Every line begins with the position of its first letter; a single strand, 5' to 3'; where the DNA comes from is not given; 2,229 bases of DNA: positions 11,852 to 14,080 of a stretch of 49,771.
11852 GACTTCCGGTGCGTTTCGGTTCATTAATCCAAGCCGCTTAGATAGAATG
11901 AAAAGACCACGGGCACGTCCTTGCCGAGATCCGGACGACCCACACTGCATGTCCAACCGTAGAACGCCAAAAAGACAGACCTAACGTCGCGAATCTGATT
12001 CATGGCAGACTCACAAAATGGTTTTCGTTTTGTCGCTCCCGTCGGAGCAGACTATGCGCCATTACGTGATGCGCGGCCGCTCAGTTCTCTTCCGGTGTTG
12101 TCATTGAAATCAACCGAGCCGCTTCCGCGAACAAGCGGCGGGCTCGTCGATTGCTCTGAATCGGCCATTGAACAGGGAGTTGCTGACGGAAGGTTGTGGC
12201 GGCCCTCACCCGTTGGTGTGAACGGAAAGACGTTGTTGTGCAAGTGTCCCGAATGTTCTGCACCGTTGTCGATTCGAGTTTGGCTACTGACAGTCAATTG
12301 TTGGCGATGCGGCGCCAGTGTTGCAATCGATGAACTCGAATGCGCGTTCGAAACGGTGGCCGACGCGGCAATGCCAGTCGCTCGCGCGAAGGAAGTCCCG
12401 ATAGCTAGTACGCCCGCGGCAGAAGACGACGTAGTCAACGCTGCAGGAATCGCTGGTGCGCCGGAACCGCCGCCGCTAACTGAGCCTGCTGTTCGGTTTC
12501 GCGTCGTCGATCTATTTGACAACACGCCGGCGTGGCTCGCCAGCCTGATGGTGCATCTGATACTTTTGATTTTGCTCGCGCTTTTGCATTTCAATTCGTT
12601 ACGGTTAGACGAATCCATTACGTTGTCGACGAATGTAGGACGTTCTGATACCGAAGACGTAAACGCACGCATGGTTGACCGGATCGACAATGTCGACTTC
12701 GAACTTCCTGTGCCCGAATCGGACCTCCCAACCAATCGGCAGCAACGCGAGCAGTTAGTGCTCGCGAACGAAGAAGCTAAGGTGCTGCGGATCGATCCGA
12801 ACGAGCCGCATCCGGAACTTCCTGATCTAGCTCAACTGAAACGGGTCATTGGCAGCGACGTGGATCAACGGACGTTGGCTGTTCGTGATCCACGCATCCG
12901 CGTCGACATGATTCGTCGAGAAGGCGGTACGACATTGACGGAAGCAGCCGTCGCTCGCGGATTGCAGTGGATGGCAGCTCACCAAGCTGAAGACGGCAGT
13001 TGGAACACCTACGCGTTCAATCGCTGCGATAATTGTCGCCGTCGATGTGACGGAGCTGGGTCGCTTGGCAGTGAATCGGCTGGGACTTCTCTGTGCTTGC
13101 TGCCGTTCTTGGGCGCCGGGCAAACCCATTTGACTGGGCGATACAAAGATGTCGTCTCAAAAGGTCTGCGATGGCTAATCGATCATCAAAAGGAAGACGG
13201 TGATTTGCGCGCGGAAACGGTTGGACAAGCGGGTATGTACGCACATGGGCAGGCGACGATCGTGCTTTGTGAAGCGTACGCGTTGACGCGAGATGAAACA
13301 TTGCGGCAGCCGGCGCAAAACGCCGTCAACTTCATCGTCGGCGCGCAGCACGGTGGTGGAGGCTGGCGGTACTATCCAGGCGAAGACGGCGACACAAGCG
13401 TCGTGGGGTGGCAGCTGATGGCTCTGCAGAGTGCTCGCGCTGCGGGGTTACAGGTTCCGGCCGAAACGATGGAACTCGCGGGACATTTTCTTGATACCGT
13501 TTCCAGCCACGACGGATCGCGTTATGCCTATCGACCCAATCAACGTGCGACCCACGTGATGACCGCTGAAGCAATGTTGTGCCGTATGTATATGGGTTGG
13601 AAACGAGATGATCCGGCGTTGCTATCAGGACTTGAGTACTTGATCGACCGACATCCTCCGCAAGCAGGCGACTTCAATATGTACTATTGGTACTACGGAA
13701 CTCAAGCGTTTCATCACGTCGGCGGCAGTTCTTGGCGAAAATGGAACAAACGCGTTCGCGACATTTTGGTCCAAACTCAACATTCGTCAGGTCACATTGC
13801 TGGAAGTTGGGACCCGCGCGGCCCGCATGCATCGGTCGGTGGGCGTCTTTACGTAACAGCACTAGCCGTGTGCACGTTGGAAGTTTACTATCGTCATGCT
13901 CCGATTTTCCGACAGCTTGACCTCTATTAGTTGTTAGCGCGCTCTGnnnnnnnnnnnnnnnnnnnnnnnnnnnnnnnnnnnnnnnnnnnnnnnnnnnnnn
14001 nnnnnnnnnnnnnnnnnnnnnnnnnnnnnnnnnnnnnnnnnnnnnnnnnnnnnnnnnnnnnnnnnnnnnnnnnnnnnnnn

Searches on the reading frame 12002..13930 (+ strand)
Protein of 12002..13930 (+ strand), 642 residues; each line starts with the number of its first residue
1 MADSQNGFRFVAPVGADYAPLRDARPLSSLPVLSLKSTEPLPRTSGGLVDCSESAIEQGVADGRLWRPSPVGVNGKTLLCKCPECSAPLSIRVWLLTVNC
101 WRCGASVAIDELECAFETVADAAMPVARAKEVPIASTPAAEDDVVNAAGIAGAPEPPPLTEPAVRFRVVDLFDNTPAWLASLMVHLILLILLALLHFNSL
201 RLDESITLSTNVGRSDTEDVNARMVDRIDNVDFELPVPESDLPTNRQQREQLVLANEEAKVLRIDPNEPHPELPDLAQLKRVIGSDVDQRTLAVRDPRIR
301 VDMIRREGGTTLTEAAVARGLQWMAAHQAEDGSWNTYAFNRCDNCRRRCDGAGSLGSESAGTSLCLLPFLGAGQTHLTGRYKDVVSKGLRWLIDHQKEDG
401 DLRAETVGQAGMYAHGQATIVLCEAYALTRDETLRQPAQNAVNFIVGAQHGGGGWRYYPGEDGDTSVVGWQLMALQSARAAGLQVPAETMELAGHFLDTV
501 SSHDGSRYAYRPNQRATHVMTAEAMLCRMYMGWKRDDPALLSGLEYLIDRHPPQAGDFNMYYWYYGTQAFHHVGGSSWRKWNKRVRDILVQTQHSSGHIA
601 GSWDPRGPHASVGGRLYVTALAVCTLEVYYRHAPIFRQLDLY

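Call 42: search_protein_families(library=pfam, proteins=[window:12002-13930:+], max_evalue=0.0001)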
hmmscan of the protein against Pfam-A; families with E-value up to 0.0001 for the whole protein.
window:12002-13930:+ (642 aa): 3 families
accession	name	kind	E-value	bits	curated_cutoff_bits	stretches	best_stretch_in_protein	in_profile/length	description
PF13243.12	SQHop_cyclase_C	-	5.1e-08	32.8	26.1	1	311-411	203-293/319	Squalene-hopene cyclase C-terminal domain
PF13249.12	SQHop_cyclase_N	-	5e-06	26.3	26.2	0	389-496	5-102/291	Squalene-hopene cyclase N-terminal domain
PF09492.16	Pec_lyase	-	7.3e-06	25.9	22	0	420-465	46-92/292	Pectic acid lyase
